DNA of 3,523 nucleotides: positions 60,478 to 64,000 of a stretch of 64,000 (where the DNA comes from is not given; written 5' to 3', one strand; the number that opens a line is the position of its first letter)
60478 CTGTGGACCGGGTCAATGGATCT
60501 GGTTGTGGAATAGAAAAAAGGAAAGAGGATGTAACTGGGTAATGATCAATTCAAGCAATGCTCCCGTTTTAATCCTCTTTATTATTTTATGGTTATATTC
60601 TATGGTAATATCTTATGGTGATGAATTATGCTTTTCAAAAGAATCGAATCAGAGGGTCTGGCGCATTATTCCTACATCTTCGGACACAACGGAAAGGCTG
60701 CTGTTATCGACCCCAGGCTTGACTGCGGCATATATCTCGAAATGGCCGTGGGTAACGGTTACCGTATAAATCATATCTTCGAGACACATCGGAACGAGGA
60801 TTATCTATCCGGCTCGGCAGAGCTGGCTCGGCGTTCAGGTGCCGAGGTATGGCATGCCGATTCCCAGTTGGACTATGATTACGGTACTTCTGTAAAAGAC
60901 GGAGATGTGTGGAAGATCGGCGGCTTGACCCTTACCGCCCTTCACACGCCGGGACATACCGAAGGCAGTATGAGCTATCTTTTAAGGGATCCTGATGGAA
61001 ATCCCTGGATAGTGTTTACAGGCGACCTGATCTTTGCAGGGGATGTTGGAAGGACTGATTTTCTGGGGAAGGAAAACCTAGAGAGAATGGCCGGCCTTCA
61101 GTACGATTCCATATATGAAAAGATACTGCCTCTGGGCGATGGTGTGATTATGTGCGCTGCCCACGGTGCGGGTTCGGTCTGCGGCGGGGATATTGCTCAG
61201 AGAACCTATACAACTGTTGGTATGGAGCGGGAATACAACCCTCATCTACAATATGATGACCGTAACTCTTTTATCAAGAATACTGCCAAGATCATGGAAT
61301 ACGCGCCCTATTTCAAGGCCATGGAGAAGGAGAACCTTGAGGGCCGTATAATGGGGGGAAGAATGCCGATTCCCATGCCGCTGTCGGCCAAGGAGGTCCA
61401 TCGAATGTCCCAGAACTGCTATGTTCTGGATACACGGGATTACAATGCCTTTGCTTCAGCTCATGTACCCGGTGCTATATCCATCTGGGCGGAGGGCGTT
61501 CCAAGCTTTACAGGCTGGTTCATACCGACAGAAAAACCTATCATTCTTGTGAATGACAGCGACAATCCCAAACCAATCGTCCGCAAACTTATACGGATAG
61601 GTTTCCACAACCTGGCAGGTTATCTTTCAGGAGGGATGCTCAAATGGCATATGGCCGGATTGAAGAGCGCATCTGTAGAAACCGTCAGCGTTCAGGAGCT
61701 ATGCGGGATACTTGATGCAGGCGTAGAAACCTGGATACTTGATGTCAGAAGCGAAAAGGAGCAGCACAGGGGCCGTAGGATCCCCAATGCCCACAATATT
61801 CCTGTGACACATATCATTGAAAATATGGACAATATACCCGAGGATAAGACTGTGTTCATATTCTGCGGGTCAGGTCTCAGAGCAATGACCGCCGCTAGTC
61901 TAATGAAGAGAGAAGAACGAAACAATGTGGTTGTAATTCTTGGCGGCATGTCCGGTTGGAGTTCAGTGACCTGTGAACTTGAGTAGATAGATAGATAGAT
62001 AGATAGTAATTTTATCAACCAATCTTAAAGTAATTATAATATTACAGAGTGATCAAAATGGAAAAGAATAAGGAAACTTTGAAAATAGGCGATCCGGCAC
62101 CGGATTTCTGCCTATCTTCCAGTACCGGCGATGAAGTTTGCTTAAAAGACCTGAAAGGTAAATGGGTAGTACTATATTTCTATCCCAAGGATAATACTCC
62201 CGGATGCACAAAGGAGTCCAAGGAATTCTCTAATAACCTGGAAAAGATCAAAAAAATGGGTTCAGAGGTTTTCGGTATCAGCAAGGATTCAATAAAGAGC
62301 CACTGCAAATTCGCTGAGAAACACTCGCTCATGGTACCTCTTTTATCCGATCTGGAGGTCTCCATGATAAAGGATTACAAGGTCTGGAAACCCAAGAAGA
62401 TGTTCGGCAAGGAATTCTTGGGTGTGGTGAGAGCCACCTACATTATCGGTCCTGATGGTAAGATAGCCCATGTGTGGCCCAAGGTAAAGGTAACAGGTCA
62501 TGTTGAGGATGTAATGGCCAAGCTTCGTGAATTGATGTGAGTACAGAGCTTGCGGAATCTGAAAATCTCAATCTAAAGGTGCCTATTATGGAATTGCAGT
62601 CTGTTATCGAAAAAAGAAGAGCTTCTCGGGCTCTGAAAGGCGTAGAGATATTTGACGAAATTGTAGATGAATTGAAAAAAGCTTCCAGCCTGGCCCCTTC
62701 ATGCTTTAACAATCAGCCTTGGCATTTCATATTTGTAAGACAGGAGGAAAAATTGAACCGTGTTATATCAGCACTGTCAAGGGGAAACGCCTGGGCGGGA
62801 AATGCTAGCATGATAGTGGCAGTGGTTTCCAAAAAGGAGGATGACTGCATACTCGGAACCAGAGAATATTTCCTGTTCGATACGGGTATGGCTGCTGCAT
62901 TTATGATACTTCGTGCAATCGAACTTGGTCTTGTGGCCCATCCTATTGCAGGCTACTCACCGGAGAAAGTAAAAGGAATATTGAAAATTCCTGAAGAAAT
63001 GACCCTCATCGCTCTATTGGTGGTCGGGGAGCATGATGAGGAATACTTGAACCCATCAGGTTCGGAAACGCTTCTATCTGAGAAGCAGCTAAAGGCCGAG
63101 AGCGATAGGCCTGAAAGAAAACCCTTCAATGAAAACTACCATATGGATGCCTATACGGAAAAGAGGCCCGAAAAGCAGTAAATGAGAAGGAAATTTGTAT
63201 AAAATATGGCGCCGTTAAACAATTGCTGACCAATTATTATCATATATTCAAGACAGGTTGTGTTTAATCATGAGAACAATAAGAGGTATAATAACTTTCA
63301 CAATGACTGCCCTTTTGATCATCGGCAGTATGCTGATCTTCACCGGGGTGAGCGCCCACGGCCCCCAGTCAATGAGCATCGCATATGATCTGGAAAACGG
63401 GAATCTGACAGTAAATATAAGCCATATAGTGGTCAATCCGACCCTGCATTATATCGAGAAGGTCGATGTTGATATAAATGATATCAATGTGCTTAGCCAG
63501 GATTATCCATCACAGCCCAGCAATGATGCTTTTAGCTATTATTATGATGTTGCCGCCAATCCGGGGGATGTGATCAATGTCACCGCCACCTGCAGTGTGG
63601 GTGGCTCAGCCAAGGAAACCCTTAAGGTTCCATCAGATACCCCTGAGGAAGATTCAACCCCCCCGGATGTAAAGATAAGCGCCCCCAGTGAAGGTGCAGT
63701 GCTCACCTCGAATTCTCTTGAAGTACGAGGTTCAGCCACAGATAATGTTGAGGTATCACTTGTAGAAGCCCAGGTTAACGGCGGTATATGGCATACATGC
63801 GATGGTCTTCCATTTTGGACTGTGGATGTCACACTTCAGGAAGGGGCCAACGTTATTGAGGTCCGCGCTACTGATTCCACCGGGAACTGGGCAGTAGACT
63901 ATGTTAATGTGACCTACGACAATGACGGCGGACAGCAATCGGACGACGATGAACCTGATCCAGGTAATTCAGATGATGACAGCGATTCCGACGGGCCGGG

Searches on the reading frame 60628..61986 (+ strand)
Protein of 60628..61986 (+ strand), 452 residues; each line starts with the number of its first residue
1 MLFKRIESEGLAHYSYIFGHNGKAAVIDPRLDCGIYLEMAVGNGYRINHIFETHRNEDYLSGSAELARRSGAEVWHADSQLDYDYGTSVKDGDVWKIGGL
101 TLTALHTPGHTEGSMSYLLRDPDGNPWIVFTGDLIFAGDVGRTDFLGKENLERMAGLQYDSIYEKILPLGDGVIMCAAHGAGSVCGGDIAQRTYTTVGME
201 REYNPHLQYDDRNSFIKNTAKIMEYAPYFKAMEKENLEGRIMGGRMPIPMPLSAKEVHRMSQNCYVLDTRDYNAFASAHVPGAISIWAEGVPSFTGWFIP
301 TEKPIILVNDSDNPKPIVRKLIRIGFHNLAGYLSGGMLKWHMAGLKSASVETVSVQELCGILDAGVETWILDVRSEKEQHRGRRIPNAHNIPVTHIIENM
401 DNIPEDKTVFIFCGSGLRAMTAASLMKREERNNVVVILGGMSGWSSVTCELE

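Call 45: search_protein_families(library=pfam, proteins=[window:60628-61986:+], max_evalue=0.001)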
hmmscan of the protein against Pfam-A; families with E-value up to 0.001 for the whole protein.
window:60628-61986:+ (452 aa): 2 families
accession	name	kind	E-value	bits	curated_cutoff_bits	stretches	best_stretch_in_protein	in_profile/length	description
PF00581.25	Rhodanese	-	8.3e-26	90.8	22.2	2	357-446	4-101/102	Rhodanese-like domain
PF00753.33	Lactamase_B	-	2.3e-11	44.4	22.7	1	11-176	4-194/196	Metallo-beta-lactamase superfamily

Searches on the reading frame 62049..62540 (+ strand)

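Call 45: search_protein_families(library=pfam, proteins=[window:62049-62540:+], max_evalue=0.001)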
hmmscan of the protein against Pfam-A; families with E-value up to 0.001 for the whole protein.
window:62049-62540:+ (163 aa): 2 families
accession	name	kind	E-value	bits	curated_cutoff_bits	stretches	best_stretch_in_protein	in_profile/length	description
PF00578.27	AhpC-TSA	-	1.1e-39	135.6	26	1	13-141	1-123/124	AhpC/TSA family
PF08534.16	Redoxin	-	1.1e-15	58.1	26.6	1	13-146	2-135/148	Redoxin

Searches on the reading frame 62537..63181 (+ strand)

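Call 45: search_protein_families(library=pfam, proteins=[window:62537-63181:+], max_evalue=0.001)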
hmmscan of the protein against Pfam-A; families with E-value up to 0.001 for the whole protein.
window:62537-63181:+ (214 aa): 2 families
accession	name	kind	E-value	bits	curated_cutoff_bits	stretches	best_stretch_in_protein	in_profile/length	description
PF00881.29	Nitroreductase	-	2.1e-15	57.7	23.5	2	24-80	1-57/167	Nitroreductase family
PF14512.11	TM1586_NiRdase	-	3.3e-06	27.3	27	0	28-71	143-189/215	Putative TM nitroreductase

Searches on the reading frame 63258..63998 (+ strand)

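Call 84: search_protein_families(library=pfam, proteins=[window:63258-63998:+], max_evalue=0.01)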
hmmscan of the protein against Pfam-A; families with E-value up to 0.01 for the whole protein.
window:63258-63998:+ (247 aa): 2 families
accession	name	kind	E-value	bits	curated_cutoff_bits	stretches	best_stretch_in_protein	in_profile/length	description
PF09136.16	Glucodextran_B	-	8.4e-08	32.5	27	1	136-220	1-81/83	Glucodextranase, domain B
PF17957.7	Big_7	-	2e-06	28.8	24.1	1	136-197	1-65/70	Bacterial Ig domain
